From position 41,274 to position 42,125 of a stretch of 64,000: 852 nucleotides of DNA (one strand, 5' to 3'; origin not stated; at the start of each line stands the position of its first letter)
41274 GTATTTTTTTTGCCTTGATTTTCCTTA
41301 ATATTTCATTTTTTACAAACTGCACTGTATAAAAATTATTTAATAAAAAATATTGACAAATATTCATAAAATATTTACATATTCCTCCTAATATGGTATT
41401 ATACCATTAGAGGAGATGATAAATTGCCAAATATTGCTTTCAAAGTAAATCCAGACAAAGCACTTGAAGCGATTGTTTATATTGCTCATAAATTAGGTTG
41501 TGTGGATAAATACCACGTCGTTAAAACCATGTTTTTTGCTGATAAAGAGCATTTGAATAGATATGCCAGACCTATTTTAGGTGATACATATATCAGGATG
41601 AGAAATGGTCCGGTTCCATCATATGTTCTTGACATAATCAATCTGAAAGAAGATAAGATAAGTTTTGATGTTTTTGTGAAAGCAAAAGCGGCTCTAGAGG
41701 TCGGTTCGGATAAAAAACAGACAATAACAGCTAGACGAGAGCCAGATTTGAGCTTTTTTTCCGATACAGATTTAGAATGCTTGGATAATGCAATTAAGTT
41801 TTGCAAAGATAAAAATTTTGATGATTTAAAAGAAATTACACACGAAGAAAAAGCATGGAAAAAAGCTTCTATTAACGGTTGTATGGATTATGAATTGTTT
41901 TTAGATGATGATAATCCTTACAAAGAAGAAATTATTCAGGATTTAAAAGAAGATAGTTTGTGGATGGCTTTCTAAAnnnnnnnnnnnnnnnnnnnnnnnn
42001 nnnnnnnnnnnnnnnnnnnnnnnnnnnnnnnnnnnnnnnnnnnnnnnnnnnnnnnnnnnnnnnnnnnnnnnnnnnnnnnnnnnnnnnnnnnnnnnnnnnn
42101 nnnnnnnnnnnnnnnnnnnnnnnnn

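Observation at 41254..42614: Panacea/SocA-domain antitoxin-like gene coupled to an unassigned 123-aa ORF, in a cassette flanked by imperfect direct repeats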

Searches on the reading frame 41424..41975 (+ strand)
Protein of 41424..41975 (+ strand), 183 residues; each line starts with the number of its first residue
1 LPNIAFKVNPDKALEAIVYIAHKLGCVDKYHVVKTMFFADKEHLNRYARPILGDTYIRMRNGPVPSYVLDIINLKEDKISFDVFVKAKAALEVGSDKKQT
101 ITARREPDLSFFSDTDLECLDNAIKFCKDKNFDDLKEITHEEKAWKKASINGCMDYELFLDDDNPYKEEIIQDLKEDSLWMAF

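Call 3: search_protein_families(library=pfam, proteins=[window:41424-41975:+], max_evalue=0.1)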
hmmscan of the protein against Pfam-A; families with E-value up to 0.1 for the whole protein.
window:41424-41975:+ (183 aa): 1 family
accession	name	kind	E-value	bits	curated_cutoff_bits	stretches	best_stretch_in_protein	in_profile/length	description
PF13274.11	SocA_Panacea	-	4.7e-22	79.5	25.7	1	33-146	2-113/113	Antitoxin SocA-like, Panacea domain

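Call 4: search_protein_families(library=padloc, proteins=[window:41424-41975:+], max_evalue=0.1)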
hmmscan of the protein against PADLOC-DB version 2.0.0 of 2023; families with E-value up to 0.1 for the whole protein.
window:41424-41975:+ (183 aa): 0 families

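Call 5: search_protein_families(library=phrogs, proteins=[window:41424-41975:+], max_evalue=0.1)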
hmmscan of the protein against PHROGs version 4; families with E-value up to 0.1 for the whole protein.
window:41424-41975:+ (183 aa): 2 families
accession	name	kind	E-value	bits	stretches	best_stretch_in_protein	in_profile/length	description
phrog_1281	-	unknown function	2.3e-20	74.1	1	6-173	3-148/195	-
phrog_10390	-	unknown function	0.00027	21.6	1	16-153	154-278/299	-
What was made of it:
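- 41424..41975 (+): panA: a 183-aa standalone Panacea/SocA-domain protein (domain at residues 33-146) with a conserved acidic C-terminal tail (about residues 154-183, net charge -8). PF13274 E 4.7e-22 (call 3). phrog_1281 (call 5).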

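Call 6: search_protein_families(library=ncbifam, proteins=[window:41424-41975:+], max_evalue=0.1)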
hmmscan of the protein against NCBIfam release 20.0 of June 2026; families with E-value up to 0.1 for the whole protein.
window:41424-41975:+ (183 aa): 1 family
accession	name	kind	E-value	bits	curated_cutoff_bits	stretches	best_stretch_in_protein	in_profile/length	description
NF046079.1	HAD_phos_BT0820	equivalog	0.04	14.3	165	0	116-164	47-96/137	BT0820 family HAD-type phosphatase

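Call 13: find_encoding_contigs(protein=window:41424-41975:+, flank=10000)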
Protein window:41424-41975:+ (183 aa): 12 contigs read that carry it; 5 places shown.
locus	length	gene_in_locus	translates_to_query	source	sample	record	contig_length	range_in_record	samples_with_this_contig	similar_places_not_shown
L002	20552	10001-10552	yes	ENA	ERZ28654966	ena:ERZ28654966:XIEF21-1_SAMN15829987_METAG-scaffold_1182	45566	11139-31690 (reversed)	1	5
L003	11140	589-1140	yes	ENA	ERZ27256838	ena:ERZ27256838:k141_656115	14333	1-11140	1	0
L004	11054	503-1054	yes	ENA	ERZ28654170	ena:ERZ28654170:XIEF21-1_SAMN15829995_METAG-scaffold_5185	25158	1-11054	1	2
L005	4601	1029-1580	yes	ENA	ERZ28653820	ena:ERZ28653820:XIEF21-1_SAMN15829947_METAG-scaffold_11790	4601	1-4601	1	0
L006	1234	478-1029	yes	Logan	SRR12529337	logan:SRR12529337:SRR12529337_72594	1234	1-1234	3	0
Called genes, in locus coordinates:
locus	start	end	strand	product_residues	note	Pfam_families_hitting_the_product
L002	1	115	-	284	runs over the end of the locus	-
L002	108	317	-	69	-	-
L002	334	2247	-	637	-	-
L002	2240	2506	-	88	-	PF00166:Cpn10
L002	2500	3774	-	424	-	PF04466:Terminase_3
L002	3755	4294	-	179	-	PF16677:GP3_package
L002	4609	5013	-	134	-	-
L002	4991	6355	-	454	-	-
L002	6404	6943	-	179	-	-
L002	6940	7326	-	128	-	-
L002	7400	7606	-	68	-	-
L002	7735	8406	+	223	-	PF01381:HTH_3, PF13443:HTH_26 (weak), PF00717:Peptidase_S24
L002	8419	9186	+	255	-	-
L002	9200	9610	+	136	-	PF02452:PemK_toxin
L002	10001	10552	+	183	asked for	PF13274:SocA_Panacea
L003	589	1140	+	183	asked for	PF13274:SocA_Panacea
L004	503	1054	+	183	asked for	PF13274:SocA_Panacea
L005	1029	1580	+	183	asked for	PF13274:SocA_Panacea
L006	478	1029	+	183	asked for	PF13274:SocA_Panacea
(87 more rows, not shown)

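Call 46: find_homologous_proteins(query=window:41424-41975:+, max_evalue=1e-10)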
Query window:41424-41975:+ (183 aa): 94 proteins with E <= 1e-10 among 123 candidates.
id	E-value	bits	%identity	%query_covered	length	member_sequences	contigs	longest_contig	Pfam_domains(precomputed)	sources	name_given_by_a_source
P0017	5.7e-119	413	100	100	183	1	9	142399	PF13274.12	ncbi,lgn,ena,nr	ncbi:MAG: SocA family protein [Alphaproteobacteria bacterium]|nr:SocA family protein [Alphaproteobac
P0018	1.9e-88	313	76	100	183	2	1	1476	PF13274.12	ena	-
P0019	1.2e-87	311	74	100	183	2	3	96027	PF13274.12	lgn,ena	-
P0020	6.6e-80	285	69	100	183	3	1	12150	PF13274.12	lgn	-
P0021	1.7e-77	278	69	100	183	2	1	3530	PF13274.12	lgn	-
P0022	7.6e-74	266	66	99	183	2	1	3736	PF13274.12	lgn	-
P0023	4.1e-59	218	56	98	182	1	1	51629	PF13274.12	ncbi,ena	-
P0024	1.4e-58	216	54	99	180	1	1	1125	PF13274.12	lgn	-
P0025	1.6e-58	216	56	98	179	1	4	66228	PF13274.12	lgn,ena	-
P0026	6.3e-57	211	55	98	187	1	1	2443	PF13274.12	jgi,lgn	jgi:uncharacterized phage-associated protein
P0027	2.1e-55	206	55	98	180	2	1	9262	PF13274.12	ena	-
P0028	2.2e-55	206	54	100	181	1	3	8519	PF13274.12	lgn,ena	-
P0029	3.6e-55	205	51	98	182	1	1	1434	PF13274.12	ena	-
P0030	8.4e-55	204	51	98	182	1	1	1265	PF13274.12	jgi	jgi:uncharacterized phage-associated protein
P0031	1.1e-54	203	52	98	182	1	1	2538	PF13274.12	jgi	jgi:uncharacterized phage-associated protein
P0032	1.4e-54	203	53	98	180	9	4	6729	PF13274.12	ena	-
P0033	1.2e-53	200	51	98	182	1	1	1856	PF13274.12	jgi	jgi:uncharacterized phage-associated protein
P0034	1.6e-53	199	54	98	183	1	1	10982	PF13274.12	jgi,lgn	jgi:hypothetical protein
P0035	1.2e-52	197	52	99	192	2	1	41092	PF13274.12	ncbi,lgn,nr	ncbi:MAG: SocA family protein [Holosporales bacterium]|nr:SocA family protein [Holosporales bacteriu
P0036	9.3e-52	194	50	98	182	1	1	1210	PF13274.12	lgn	-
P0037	3.3e-51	192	51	98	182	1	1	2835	PF13274.12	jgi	jgi:hypothetical protein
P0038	5.1e-49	185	53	95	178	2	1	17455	PF13274.12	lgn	-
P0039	6.7e-46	175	47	98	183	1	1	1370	PF13274.12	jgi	jgi:uncharacterized phage-associated protein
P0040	5.6e-45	172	46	98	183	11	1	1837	PF13274.12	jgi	jgi:uncharacterized phage-associated protein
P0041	8.3e-44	168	46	98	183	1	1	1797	PF13274.12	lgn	-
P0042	9.5e-44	168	46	97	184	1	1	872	PF13274.12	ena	-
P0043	1.1e-43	167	46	95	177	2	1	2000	PF13274.12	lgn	-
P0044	1.7e-43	167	47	98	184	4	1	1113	PF13274.12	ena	-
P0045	3.0e-42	163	44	98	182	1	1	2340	PF13274.12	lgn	-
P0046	8.1e-42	161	48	99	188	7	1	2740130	PF13274.12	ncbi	-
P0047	1.7e-41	160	42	97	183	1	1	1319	PF13274.12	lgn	-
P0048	5.2e-41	159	42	98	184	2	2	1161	PF13274.12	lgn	-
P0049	8.6e-41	158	44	96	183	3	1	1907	PF13274.12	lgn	-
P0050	2.7e-40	156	42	97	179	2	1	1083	PF13274.12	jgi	jgi:uncharacterized phage-associated protein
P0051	3.0e-40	156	41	95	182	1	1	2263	PF13274.12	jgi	jgi:uncharacterized phage-associated protein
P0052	4.4e-40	156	47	93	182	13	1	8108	PF13274.12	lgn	-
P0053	5.2e-40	155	44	96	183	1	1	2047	PF13274.12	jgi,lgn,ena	-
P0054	7.1e-40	155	45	96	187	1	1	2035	PF13274.12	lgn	-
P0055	8.7e-40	155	43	95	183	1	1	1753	PF13274.12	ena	-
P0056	9.1e-40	155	44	95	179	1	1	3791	PF13274.12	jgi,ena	-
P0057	9.4e-40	155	43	97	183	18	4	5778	PF13274.12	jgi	jgi:uncharacterized phage-associated protein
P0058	1.3e-39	154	41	98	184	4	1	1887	PF13274.12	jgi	-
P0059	1.8e-39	154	45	96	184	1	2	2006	PF13274.12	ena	-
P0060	2.7e-39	153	44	95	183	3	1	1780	PF13274.12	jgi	jgi:uncharacterized phage-associated protein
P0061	4.1e-39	153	43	93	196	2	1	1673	PF13274.12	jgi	jgi:uncharacterized phage-associated protein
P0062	9.1e-39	151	42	97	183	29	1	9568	PF13274.12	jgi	jgi:uncharacterized phage-associated protein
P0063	9.4e-39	151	44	95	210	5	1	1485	PF13274.12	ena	-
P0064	1.1e-38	151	42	96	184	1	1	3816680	PF13274.12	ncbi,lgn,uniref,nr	ncbi:Panacea domain-containing protein [Rhizobium tumorigenes]|uniref:Panacea domain-containing prot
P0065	1.4e-38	151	43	95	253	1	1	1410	PF13274.12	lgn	-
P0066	1.6e-38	151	42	97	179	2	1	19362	PF13274.12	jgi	jgi:uncharacterized phage-associated protein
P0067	2.1e-38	150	42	98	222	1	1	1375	PF13274.12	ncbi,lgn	-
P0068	2.8e-38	150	40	97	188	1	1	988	PF13274.12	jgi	jgi:uncharacterized phage-associated protein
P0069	3.2e-38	150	42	98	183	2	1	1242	PF13274.12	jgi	-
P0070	3.3e-38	150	43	93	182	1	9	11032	PF13274.12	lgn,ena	-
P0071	3.6e-38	149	43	97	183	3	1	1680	PF13274.12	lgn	-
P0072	9.8e-38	148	41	96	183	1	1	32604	PF13274.12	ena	-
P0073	1.2e-37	148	43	96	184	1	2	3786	PF13274.12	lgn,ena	-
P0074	1.5e-37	147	42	95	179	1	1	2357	PF13274.12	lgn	-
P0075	1.6e-37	147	42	97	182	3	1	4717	PF13274.12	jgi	jgi:uncharacterized phage-associated protein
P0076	2.4e-37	147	41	96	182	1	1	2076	PF13274.12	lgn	-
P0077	4.0e-37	146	44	92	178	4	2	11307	PF13274.12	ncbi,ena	-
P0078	5.6e-37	146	45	93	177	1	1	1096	PF13274.12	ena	-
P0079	6.0e-37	145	44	96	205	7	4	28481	PF13274.12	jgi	jgi:uncharacterized phage-associated protein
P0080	6.1e-37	145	44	89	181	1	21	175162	PF13274.12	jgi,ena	jgi:uncharacterized phage-associated protein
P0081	1.5e-36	144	43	93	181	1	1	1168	PF13274.12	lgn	-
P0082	2.8e-36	143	44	93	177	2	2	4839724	PF13274.12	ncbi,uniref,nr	ncbi:Panacea domain-containing protein [Parasedimentitalea psychrophila]|uniref:Panacea domain-conta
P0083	3.1e-36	143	42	97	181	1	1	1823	PF13274.12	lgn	-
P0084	3.9e-36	143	42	95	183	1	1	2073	PF13274.12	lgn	-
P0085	4.0e-36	143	42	89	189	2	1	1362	PF13274.12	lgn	-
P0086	5.9e-36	142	43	93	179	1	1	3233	PF13274.12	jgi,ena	-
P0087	6.0e-36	142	42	95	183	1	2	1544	PF13274.12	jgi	-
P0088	7.0e-36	142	43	95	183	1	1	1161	PF13274.12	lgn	-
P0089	9.4e-36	142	38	96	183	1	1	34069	PF13274.12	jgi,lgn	-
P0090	1.1e-35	141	41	95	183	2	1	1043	PF13274.12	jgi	-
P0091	1.5e-35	141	44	92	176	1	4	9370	PF13274.12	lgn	-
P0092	1.6e-35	141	40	95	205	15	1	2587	PF13274.12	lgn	-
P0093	2.4e-35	140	42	95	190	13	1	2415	PF13274.12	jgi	jgi:hypothetical protein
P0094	6.1e-35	139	39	97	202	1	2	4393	PF13274.12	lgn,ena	-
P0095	6.6e-35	139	42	93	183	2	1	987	PF13274.12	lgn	-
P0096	8.2e-35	138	40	96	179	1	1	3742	PF13274.12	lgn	-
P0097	1.0e-34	138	42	93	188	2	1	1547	PF13274.12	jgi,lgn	-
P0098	1.1e-34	138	42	93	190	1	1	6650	PF13274.12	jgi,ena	-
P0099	2.6e-34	137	39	99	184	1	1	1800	PF13274.12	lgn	-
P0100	3.4e-34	137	45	85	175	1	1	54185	PF13274.12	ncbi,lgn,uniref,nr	ncbi:Panacea domain-containing protein [Agrobacterium cavarae]|uniref:Panacea domain-containing prot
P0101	7.6e-34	135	43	93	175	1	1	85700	PF13274.12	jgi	jgi:uncharacterized phage-associated protein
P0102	3.2e-33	133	38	95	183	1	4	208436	PF13274.12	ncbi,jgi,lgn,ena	jgi:uncharacterized phage-associated protein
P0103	3.3e-33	133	41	93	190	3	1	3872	PF13274.12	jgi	jgi:hypothetical protein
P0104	4.6e-33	133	40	97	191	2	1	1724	PF13274.12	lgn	-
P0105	6.8e-33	132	41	96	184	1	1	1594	PF13274.12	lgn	-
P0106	1.8e-32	131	40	95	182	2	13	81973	PF13274.12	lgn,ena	-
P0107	1.1e-21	96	44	67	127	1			PF13274.12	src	-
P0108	1.3e-20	92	41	80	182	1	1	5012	PF13274.12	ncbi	-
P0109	9.2e-19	86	39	80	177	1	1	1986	PF13274.12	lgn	-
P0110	7.2e-17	80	32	97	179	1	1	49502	PF13274.12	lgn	-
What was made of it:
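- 41424..41975 (+): 94 homologues, including a 100%-identical protein in an Alphaproteobacteria MAG (call 46).
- Sources annotate these Panacea proteins only as 'uncharacterized phage-associated protein' (call 46).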

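Call 47: find_encoding_contigs(protein=P0064, flank=3000, max_places=2)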
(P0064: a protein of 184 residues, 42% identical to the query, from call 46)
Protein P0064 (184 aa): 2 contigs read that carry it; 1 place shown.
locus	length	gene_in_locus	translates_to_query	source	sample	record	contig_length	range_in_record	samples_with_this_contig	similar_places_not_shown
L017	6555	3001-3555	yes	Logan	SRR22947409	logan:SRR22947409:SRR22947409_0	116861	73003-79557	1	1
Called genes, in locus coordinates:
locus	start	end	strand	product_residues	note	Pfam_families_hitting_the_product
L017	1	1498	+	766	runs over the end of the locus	PF00384:Molybdopterin, PF01568:Molydop_binding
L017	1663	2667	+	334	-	PF04280:Tim44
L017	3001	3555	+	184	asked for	PF13274:SocA_Panacea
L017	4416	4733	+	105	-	PF00829:Ribosomal_L21p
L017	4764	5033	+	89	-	PF01016:Ribosomal_L27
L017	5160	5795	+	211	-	PF13302:Acetyltransf_3, PF00583:Acetyltransf_1, PF13523:Acetyltransf_8 (faint)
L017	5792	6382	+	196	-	PF13302:Acetyltransf_3, PF00583:Acetyltransf_1 (weak)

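Call 48: find_encoding_contigs(protein=P0046, flank=3000, max_places=2)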
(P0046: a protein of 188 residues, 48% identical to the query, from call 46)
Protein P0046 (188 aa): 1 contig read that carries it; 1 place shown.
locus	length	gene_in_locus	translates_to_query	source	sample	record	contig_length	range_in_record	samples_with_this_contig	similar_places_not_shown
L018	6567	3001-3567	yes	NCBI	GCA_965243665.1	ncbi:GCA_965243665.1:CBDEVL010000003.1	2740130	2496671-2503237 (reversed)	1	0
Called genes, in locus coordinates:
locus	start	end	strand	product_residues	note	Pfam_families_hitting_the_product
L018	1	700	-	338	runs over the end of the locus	PF00884:Sulfatase, PF01663:Phosphodiest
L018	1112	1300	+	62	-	-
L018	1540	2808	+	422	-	-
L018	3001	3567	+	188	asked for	PF13274:SocA_Panacea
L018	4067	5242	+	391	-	PF05222:AlaDh_PNT_N, PF01262:AlaDh_PNT_C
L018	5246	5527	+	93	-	PF12769:PNTB_4TM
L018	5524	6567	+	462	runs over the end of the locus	PF02233:PNTB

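Call 49: find_encoding_contigs(protein=P0019, flank=8000, max_places=3)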
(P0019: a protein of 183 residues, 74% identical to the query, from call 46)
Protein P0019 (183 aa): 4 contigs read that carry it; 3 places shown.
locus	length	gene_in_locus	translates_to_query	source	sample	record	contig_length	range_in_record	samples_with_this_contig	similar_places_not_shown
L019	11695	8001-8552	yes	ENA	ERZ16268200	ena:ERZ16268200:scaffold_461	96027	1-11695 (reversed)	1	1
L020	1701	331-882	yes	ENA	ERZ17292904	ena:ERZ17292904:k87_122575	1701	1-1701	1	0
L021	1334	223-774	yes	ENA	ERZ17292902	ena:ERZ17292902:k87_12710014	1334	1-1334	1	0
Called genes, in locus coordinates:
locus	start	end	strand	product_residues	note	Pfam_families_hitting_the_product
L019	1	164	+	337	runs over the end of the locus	-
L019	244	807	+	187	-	-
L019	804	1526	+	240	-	-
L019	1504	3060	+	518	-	-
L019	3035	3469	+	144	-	-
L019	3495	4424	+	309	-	PF13884:Peptidase_S74 (weak)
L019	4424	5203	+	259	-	PF05662:YadA_stalk (weak), PF07484:Collar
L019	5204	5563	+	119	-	PF10651:BppU_N (weak)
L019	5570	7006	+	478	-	-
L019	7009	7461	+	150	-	-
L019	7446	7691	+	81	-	-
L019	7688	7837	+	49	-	-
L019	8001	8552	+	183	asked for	PF13274:SocA_Panacea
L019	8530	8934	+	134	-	-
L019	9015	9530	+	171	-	PF00959:Phage_lysozyme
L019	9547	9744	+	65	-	-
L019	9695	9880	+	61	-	-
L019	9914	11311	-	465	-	PF19425:Csd3_N2 (weak), PF01551:Peptidase_M23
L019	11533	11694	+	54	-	?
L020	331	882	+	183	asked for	PF13274:SocA_Panacea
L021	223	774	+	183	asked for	PF13274:SocA_Panacea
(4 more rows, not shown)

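Call 55: find_related_loci(query=A3, collection=genome_contigs, flank=2500)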
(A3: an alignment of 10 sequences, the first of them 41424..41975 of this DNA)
Query A3 (183 aa) in genome_contigs; peptide patterns used: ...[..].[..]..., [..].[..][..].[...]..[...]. (x = any residue, [..] = any of these).
156 stretches matched a pattern; 121 encode a relative of the query (tblastn E <= 1e-3); the best 80 are kept; 80 distinct loci.
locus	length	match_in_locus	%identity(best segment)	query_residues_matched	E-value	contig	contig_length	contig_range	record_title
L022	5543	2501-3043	56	4-183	7e-64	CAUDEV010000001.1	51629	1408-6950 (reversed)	MAG TPA_asm: uncultured Alphaproteobacteria bacterium isolate ERR9578205_bin.41_MetaWRAP_v1.3_MAG genome assembly, conti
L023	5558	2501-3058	52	3-183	9e-58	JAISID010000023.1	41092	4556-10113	MAG: Holosporales bacterium isolate Hm464_bin42 k119_121179, whole genome shotgun sequence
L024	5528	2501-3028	51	3-177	1e-54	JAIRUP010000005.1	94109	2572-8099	MAG: Rickettsiales bacterium isolate Cyl330_bin36 k119_1266402, whole genome shotgun sequence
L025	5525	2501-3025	49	4-177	5e-53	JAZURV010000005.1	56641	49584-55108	MAG: Candidatus Enterousia sp. isolate T1900044850_TS20190316.MAGScoT_cleanbin_000038 SGB_3006_k141_3881621, whole genom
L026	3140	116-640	47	4-177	4e-52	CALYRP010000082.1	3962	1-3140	MAG: uncultured proteobacterium isolate SRR7188232_bin.62_metaWRAP_v1.3_MAG genome assembly, contig: ERZ9280833.17995, w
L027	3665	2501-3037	43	1-180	3e-48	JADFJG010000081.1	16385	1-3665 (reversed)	MAG: Proteobacteria bacterium isolate B40T1L10 B40T1L10_NODE5202, whole genome shotgun sequence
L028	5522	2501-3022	45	1-176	3e-47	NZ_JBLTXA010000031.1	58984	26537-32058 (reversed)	Niveispirillum fermenti strain CC-LY736 49_length=58984_depth=1.02x, whole genome shotgun sequence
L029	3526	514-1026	44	1-176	4e-46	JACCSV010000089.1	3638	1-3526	MAG: Sphingomonas sp. isolate MGR_bin57 SD2897-2912_k127_7485750, whole genome shotgun sequence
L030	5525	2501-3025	43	4-180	8e-46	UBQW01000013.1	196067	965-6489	Rhizobiales bacterium isolate AFS025817 genome assembly, contig: contig_13, whole genome shotgun sequence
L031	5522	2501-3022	43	1-176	1e-45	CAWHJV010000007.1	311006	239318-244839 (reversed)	MAG: uncultured proteobacterium isolate MFD01721.bin.2.134 genome assembly, contig: contig_29296, whole genome shotgun s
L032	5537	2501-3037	43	4-183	3e-45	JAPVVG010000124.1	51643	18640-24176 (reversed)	MAG: Desulfobacteraceae bacterium isolate SB_S3_bin18 SB_S3_bin18_000000000124, whole genome shotgun sequence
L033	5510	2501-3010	44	4-176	5e-45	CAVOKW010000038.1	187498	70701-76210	MAG: uncultured Alphaproteobacteria bacterium isolate MFD10097.bin.1.3 genome assembly, contig: contig_8648, whole genom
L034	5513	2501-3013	43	4-176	2e-44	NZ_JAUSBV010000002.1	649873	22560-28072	MAG: Parvibaculum sp. isolate E9_concoct.bin.21 E9_k141_79329, whole genome shotgun sequence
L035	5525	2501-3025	42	4-180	2e-44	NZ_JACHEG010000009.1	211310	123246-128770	Rhizobium wenxiniae strain DSM 100734 Ga0415301_09, whole genome shotgun sequence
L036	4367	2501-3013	44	4-176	2e-44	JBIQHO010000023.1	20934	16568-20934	MAG: Bradyrhizobiaceae bacterium isolate mag.15d NODE_1216_length_20934, whole genome shotgun sequence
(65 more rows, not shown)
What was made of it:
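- Tried and rejected: The PanA-alignment scan succeeded (call 55).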

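Call 80: search_dna_similar(query=L035:3034-3402:+, collection=plasmids, mode=protein, max_rows=15)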
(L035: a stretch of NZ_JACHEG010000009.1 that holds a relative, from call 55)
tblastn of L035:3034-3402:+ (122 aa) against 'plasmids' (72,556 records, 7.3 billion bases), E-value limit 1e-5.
Records with a match: 3; places in all: 3; records where one place covers at least 80% of the query: 3.
Best place of each record, by identity: 60-80% 3.
By first word of the organism name: Sinorhizobium 3.
By predicted mobility (MOB-suite, as given by PLSDB): non-mobilizable 3.
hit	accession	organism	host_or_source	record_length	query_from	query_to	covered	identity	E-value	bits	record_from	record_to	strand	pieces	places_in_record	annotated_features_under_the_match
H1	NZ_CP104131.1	Sinorhizobium sp. K101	Phaseolus vulgaris,cell ...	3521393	1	120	98%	64.2%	3e-45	162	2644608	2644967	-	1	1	none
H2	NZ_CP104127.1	Sinorhizobium sp. M103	Phaseolus vulgaris,cell ...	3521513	1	120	98%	64.2%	3e-45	162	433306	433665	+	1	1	none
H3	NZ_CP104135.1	Sinorhizobium sp. C101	Phaseolus vulgaris,cell ...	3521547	1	120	98%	64.2%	3e-45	162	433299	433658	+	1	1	none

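Call 89: get_annotated_region(hit=H2, flank=1500)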
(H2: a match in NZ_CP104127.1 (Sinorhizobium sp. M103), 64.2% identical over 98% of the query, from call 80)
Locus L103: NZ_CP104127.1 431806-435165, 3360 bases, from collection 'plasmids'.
description: Sinorhizobium sp. M103 plasmid pM103a, complete sequence
organism: Sinorhizobium sp. M103 (NCBI taxid 2976821)
taxonomy: Bacteria; Pseudomonadota; Alphaproteobacteria; Hyphomicrobiales; Rhizobiaceae; Sinorhizobium; Sinorhizobium sp. M103
host: -; source: Phaseolus vulgaris,cell culture,Phaseolus vulgaris nodule,nodule from plant grown in inoculum free soil; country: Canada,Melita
typing (MOB-suite, as given by PLSDB): non-mobilizable
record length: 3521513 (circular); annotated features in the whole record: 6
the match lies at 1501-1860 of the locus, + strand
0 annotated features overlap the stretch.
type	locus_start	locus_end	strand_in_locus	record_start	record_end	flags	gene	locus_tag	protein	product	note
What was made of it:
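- Tried and rejected: The gene table there is too incomplete to give accessions (calls 80, 89).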
